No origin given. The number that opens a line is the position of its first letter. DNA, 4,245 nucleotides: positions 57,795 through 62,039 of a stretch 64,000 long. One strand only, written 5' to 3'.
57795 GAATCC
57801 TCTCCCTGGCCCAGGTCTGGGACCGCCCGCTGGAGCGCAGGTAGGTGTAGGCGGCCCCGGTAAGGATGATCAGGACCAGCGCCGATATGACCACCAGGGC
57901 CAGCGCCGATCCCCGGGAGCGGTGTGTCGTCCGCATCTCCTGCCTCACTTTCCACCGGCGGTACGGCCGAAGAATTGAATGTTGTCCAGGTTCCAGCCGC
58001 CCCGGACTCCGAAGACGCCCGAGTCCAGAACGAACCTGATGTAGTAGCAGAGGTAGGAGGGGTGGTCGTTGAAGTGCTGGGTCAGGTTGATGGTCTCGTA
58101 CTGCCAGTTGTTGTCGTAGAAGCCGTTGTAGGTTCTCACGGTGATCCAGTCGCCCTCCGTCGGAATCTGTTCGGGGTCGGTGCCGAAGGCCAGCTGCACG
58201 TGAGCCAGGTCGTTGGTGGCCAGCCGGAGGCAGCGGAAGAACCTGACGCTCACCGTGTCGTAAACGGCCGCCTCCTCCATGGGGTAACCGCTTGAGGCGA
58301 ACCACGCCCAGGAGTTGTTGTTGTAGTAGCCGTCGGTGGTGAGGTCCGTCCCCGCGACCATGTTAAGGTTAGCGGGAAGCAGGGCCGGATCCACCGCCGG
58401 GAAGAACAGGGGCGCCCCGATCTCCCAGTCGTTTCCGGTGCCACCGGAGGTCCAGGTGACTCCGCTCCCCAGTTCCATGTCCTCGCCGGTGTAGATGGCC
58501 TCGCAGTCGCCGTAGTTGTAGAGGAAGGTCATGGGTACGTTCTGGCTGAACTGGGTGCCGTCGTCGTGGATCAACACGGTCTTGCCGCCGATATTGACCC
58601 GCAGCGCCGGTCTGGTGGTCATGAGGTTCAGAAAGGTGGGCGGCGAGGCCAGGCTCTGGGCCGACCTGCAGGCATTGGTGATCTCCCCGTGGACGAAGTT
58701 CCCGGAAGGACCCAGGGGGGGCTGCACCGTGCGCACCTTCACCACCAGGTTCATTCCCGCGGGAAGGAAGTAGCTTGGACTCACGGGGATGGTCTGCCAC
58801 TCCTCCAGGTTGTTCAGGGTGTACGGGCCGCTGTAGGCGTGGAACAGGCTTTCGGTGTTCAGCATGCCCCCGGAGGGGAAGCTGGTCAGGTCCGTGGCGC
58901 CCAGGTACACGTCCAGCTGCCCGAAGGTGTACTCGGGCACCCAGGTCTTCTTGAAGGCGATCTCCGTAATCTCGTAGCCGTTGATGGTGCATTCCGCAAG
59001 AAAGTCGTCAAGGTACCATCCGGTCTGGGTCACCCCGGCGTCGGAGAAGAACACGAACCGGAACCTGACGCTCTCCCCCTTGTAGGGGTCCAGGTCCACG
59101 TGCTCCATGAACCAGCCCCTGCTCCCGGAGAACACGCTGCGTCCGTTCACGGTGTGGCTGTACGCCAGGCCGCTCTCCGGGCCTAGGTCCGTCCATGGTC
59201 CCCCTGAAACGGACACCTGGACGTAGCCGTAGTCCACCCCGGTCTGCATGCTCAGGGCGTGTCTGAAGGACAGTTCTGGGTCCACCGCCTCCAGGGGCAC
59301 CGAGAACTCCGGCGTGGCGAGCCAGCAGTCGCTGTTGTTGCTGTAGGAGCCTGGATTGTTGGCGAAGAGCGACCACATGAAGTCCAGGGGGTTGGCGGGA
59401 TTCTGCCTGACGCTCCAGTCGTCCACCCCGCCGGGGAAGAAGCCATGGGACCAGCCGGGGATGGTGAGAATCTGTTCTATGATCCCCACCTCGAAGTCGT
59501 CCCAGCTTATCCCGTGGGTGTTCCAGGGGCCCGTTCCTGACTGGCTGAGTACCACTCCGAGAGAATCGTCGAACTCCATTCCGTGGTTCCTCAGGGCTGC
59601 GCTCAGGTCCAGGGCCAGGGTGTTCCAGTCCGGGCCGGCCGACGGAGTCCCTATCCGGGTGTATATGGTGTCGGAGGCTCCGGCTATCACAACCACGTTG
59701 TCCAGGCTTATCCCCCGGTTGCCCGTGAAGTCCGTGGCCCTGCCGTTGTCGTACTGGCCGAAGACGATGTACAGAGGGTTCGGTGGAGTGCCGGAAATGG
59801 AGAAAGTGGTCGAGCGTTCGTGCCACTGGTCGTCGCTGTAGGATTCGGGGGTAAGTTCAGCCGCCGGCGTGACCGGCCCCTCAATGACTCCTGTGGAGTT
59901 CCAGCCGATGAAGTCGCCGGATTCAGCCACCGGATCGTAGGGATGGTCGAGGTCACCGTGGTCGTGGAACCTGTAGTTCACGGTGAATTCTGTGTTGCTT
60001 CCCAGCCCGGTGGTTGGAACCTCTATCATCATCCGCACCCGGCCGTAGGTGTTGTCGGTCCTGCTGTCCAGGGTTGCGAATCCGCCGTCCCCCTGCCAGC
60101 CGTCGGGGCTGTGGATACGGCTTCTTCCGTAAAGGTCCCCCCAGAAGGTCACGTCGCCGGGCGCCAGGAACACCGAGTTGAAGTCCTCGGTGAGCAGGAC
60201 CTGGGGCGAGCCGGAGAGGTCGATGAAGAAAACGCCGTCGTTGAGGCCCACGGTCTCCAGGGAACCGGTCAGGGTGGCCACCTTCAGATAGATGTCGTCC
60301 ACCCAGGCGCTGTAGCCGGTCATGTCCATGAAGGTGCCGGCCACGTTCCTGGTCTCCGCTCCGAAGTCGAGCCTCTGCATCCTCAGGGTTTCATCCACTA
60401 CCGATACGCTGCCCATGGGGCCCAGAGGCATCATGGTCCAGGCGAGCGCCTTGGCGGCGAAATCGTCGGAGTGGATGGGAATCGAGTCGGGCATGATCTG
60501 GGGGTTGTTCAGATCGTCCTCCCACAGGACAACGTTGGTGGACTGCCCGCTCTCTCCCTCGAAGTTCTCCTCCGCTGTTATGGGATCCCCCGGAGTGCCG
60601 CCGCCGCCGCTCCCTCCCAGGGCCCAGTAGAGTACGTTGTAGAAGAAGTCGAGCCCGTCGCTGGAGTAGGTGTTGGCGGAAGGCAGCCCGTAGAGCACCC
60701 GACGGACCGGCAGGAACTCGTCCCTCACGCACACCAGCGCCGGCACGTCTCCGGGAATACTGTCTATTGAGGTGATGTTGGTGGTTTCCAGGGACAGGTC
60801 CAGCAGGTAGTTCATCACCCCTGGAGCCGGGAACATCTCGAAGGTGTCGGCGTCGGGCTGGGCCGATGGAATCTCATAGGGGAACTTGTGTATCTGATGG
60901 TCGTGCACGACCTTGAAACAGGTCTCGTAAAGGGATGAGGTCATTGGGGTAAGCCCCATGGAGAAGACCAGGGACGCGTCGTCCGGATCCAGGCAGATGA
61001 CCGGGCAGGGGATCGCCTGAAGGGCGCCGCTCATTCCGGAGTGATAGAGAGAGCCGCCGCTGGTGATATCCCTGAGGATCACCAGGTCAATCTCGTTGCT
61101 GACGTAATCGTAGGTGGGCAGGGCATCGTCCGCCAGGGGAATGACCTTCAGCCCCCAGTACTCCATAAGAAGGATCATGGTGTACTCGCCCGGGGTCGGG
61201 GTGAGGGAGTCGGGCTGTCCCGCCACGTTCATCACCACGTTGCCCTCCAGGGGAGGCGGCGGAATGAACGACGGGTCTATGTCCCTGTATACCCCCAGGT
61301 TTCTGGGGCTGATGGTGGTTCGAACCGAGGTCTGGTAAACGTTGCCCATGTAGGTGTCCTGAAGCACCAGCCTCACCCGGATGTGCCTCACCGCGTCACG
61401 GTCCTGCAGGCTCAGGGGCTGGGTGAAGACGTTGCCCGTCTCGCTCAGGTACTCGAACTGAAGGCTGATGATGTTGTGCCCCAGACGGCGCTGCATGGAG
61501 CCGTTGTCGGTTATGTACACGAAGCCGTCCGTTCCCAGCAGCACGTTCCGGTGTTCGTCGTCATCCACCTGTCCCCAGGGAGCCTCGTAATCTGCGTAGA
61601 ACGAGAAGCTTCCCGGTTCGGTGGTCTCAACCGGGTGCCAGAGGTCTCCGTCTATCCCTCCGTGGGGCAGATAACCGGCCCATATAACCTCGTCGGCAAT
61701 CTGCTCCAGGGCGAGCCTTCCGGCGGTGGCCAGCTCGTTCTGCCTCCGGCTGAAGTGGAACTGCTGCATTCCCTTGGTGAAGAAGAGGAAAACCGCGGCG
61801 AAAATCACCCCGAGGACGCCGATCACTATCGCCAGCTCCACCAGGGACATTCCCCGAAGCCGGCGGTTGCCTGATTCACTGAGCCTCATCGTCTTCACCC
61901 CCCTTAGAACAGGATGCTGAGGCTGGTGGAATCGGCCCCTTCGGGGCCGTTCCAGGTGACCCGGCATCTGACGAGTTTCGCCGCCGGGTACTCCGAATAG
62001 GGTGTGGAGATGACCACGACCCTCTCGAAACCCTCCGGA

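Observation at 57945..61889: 1314-aa protein with prepilin N-terminus and multiple C-terminal W-x-[IL]-D-[DN] beta-sandwich modules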

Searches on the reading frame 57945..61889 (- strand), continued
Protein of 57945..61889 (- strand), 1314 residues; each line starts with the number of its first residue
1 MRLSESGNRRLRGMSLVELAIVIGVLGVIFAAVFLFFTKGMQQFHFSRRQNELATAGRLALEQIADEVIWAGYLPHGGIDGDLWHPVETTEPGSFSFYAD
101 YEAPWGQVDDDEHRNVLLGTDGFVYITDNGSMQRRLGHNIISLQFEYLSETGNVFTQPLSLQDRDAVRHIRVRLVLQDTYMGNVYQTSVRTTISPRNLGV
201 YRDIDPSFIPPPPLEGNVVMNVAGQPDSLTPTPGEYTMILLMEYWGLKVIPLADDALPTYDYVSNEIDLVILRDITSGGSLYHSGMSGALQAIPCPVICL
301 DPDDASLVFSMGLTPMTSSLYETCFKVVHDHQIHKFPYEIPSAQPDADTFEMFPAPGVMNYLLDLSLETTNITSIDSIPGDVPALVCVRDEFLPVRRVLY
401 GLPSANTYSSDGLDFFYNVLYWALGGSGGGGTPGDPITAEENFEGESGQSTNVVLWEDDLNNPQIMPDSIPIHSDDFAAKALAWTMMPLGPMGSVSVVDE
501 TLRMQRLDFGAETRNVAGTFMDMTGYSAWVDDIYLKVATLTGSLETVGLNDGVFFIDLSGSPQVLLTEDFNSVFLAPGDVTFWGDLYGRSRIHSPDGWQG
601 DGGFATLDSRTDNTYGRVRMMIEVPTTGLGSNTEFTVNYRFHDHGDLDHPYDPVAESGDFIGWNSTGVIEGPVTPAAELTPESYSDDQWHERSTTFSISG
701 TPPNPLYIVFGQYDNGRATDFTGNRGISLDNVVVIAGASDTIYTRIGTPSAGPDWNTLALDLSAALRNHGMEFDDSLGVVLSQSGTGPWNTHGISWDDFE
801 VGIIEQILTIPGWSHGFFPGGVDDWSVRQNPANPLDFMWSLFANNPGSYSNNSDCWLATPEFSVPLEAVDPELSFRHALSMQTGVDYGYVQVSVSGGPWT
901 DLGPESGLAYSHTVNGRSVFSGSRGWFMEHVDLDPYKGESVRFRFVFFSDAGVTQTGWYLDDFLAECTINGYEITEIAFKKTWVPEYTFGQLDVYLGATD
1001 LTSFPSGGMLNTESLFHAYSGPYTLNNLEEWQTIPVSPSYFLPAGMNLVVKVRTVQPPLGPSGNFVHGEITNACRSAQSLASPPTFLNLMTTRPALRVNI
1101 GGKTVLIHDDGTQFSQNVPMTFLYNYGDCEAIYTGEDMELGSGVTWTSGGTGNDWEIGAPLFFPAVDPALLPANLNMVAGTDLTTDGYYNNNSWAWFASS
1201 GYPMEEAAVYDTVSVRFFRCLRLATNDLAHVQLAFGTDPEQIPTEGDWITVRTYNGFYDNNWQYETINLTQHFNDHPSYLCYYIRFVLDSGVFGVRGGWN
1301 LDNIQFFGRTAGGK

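Call 54: search_protein_representatives(protein=window:58290-61889:-)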
Query: 1200 residues. Proteins with E-value up to 0.001 (for the whole library): 1271; up to 1e-10: 194; up to 1e-30: 35. The best 150 are listed.
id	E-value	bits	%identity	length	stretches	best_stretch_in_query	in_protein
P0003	0.0e+00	1604.8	60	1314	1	8-1200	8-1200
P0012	0.0e+00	1082.2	54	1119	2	14-559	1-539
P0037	6.2e-261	885.5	39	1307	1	12-1200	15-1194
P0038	3.3e-240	816.9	40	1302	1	10-1199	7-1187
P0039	3.7e-230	783.6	40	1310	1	11-1199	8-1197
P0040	8.4e-221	752.6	38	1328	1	9-1197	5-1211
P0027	1.2e-219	748.8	45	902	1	12-898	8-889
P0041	2.6e-199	681.4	39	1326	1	5-1199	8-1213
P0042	3.8e-156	538.4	42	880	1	441-1199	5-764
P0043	2.4e-147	509.2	38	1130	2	14-559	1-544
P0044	4.8e-121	422.1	39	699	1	407-1100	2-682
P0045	1.2e-101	357.9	44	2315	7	846-966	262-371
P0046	1.6e-94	334.3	35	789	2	11-443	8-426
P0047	1.0e-92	328.3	74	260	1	4-197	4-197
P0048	9.8e-88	311.8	42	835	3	8-426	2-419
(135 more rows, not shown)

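Call 65: find_encoding_contigs(protein=P0030, flank=8000, max_places=1)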
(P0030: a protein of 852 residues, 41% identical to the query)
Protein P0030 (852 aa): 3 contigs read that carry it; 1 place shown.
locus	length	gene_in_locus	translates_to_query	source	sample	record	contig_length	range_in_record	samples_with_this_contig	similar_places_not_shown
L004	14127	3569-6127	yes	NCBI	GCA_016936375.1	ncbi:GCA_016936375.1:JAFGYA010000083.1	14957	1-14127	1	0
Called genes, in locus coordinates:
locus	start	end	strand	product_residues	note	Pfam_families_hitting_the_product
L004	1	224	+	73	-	PF18317:SDH_C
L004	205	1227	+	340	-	PF04055:Radical_SAM, PF06968:BATS (weak)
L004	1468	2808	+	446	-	-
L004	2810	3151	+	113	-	-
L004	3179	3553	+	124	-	PF07963:N_methyl (weak)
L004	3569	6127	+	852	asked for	-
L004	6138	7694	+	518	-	-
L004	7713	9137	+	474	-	-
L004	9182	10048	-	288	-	PF01797:Y1_Tnp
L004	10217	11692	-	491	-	PF00464:SHMT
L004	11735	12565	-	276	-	PF00359:PTS_EIIA_2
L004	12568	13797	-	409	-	PF00999:Na_H_Exchanger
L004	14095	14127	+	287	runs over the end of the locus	PF03462:PCRF, PF00472:RF-1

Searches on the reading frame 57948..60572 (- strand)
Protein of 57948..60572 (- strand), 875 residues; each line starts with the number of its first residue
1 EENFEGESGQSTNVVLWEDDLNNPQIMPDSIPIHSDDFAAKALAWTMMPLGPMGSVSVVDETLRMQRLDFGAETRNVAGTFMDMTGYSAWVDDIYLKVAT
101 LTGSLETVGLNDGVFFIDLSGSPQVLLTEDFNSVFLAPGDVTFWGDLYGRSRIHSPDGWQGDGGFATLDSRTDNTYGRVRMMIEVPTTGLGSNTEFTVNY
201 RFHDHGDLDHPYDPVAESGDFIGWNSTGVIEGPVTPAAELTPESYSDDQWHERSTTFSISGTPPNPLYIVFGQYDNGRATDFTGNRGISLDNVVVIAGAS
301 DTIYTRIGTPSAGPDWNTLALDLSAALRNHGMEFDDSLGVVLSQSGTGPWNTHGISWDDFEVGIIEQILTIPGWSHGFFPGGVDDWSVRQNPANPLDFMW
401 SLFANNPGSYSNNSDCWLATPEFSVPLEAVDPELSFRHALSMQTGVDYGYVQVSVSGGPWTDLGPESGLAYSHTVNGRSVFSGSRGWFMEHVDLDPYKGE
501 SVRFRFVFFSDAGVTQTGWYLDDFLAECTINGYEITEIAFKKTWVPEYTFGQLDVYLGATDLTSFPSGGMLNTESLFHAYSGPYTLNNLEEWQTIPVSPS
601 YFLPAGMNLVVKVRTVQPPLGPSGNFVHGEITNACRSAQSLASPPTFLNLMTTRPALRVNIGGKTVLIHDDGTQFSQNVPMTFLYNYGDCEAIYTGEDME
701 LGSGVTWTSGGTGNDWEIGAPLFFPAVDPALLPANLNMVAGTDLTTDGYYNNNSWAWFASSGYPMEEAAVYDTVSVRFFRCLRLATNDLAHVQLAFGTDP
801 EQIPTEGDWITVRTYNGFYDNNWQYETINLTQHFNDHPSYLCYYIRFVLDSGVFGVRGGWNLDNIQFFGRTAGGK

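Call 26: predict_structure(alignment_id=A3)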
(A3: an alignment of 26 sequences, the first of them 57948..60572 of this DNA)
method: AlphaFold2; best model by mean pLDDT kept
length: 875 residues; sequences in the alignment: 26
mean_pLDDT: 80.2   pTM: 0.40
mean pLDDT of the five models: 80.2, 79.2, 77.9, 77.0, 76.5
residues with pLDDT >= 90: 243; 70-90: 486; 50-70: 89; < 50: 57
segments of 3 or more residues with pLDDT < 50: 1-9, 119-122, 135-138, 299-302, 703-705, 718-746, 872-875
pLDDT, mean of each block of 10 residues (from residue 1): 36 73 76 74 73 71 70 74 81 89 82 73 69 58 88 77 83 89 83 82 86 88 90 90 81 85 87 88 78 74 71 83 86 80 76 84 81 83 83 79 81 90 80 93 91 88 91 92 93 89 93 83 86 85 89 90 85 84 91 88 81 88 88 92 92 94 83 90 91 85 61 60 29 30 47 82 71 77 84 89 86 87 81 88 88 74 66 40
secondary structure, 60 per line:
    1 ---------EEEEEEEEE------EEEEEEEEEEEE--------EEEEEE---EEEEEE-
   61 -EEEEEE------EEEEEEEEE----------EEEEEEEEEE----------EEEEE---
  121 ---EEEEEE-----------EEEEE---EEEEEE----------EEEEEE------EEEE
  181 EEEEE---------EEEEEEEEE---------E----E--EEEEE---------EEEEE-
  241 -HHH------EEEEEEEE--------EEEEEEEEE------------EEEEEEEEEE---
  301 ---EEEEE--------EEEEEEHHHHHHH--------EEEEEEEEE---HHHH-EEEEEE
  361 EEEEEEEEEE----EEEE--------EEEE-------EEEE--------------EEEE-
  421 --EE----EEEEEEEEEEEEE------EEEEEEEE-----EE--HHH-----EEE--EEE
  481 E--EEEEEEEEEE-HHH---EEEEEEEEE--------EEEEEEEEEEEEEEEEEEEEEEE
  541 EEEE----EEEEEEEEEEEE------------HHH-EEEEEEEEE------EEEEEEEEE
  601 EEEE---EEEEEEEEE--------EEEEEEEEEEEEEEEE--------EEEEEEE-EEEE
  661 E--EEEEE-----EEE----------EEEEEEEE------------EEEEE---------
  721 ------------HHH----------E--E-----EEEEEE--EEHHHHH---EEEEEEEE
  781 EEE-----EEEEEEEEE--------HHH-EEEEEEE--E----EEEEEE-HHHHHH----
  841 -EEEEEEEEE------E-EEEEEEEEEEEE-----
elements in order (helices of 4 or more, strands of 3 or more residues): E10-18 E25-36 E45-50 E54-59 E62-67 E74-82 E93-102 E113-117 E124-129 E141-145 E149-154 E165-170 E177-185 E195-203 E221-225 E235-239 E251-258 E267-275 E288-297 E304-308 E317-322 H323-329 E338-346 H350-353 E355-370 E375-378 E387-390 E398-401 E416-419 E429-441 E448-455 E473-475 E478-481 E484-493 E501-509 E518-544 E549-560 E577-585 E592-604 E608-616 E625-640 E649-655 E657-661 E664-668 E674-676 E687-694 E707-711 E755-760 H765-769 E773-783 E789-797 E810-816 E824-829 H831-836 E842-850 E859-870

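Call 29: fold_search(model_id=the predicted structure, library=pdb)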
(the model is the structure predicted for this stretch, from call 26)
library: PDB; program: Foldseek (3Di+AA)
matches with E <= 10: 1060; with E <= 0.001: 26
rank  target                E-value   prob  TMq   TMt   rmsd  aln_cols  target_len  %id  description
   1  6a48                  3.8e-11  1.00  0.13  0.17  35.4       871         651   12  Crystal structure of reelin N-terminal region (released 2019-06-19)
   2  3a7q_A                6.7e-11  1.00  0.14  0.17  27.6       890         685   11  Structural basis for specific recognition of reelin by its receptors (released 2010-03-23)
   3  5b4x_A                9.4e-11  1.00  0.14  0.16  28.4       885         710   11  Crystal structure of the ApoER2 ectodomain in complex with the Reelin R56 fragment (released 2017-04-26)
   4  2e26_A                3.9e-10  1.00  0.14  0.17  27.8       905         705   11  Crystal structure of two repeat fragment of reelin (released 2007-05-22)
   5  5b4x_C                1.7e-09  1.00  0.15  0.17  28.8       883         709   12  Crystal structure of the ApoER2 ectodomain in complex with the Reelin R56 fragment (released 2017-04-26)
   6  5x7o_A                6.9e-07  0.99  0.11  0.08  41.0       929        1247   10  Crystal structure of Paenibacillus sp. 598K alpha-1,6-glucosyltransferase (released 2017-07-26)
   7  4w8j                  1.7e-06  1.00  0.13  0.12  35.0       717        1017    8  Structure of the full-length insecticidal protein Cry1Ac reveals intriguing details of toxin packaging into in vivo form (released 2014-09-17)
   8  7s7k_A                3.8e-06  1.00  0.14  0.21  24.9       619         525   10  Crystal structure of the EphB2 extracellular domain (released 2021-10-27)
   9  8k35_A                5.5e-05  0.51  0.10  0.10  44.8       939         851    8  Structure of the bacteriophage lambda tail tip complex (released 2023-11-15)
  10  9vqm_A                5.8e-05  0.97  0.14  0.15  31.2       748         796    9  Cryo-EM structure of Elapor1WT in tetrameric form (released 2025-07-23)
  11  9e7m_Ja               7.4e-05  0.35  0.08  0.08  45.8       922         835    7  In situ cryoEM structure of bacteriophage Ur-lambda tail tip complex (released 2025-11-05)
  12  9vqm_C                1.2e-04  0.96  0.11  0.12  26.5       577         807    9  Cryo-EM structure of Elapor1WT in tetrameric form (released 2025-07-23)
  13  9vqm_D                1.5e-04  0.66  0.11  0.12  32.4       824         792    9  Cryo-EM structure of Elapor1WT in tetrameric form (released 2025-07-23)
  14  3gdb                  1.8e-04  1.00  0.12  0.16  16.2       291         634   12  Crystal structure of Spr0440 glycoside hydrolase domain, Endo-D from Streptococcus pneumoniae R6 (released 2009-03-17)
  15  7lyu_B                2.3e-04  1.00  0.12  0.26  22.9       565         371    8  Reelin repeat 8 (released 2022-06-15)
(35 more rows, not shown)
